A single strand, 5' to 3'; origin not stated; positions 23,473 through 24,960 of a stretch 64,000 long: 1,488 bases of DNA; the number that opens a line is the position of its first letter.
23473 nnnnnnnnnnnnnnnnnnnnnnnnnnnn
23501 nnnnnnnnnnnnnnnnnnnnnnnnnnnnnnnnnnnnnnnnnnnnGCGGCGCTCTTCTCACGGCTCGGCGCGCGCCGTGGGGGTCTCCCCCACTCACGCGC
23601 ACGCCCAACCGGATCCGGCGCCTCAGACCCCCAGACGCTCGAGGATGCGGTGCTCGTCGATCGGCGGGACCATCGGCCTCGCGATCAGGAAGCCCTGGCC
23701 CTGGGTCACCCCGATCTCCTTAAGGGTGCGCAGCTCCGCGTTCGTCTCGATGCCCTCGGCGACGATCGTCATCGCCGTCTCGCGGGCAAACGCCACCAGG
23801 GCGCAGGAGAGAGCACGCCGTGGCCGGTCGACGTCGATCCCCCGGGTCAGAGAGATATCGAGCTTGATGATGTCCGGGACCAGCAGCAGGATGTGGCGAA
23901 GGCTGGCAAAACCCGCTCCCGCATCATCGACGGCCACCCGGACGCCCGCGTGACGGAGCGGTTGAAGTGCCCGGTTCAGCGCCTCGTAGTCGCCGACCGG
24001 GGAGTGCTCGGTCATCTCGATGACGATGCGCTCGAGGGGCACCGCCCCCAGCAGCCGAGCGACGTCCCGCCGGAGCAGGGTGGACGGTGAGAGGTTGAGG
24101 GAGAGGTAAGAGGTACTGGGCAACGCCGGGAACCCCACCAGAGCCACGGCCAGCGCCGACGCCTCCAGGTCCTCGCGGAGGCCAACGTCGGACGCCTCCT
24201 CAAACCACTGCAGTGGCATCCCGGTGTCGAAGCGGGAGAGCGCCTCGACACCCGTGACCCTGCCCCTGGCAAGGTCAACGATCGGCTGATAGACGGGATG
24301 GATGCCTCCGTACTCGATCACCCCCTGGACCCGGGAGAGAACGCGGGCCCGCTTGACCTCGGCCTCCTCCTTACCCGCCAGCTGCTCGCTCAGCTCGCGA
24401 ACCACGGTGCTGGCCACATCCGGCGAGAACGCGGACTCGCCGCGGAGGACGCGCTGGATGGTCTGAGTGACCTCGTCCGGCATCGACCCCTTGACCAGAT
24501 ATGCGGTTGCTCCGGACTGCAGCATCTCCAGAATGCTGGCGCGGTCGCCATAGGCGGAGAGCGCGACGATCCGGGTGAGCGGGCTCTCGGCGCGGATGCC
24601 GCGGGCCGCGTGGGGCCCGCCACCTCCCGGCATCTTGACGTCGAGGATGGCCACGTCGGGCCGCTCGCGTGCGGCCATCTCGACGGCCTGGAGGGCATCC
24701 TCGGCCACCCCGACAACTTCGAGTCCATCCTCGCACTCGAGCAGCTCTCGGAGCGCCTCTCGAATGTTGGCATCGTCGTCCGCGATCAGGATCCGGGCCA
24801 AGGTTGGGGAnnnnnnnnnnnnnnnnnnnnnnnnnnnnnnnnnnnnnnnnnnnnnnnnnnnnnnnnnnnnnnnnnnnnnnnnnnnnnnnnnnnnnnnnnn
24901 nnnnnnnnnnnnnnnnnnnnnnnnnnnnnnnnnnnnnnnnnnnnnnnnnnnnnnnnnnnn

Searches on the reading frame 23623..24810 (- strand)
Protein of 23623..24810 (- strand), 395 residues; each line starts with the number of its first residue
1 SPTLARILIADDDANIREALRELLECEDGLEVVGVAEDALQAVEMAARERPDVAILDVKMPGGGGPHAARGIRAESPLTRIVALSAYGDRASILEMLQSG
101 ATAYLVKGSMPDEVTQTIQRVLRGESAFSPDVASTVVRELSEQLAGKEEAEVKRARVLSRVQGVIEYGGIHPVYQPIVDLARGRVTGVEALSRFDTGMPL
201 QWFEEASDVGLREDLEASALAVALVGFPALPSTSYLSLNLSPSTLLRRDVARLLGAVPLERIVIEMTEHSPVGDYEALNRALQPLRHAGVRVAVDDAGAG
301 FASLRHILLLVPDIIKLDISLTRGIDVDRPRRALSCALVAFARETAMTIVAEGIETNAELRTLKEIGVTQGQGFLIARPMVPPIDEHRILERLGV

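Call 25: search_protein_families(library=pfam, max_evalue=0.001, proteins=[window:23623-24810:-])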
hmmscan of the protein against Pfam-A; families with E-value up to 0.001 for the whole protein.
window:23623-24810:- (395 aa): 2 families
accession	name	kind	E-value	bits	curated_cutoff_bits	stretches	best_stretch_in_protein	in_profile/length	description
PF00563.25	EAL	-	1.3e-45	156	31.3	1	165-379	8-236/236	EAL domain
PF00072.30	Response_reg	-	1.4e-25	90.1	30.2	1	7-118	1-110/111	Response regulator receiver domain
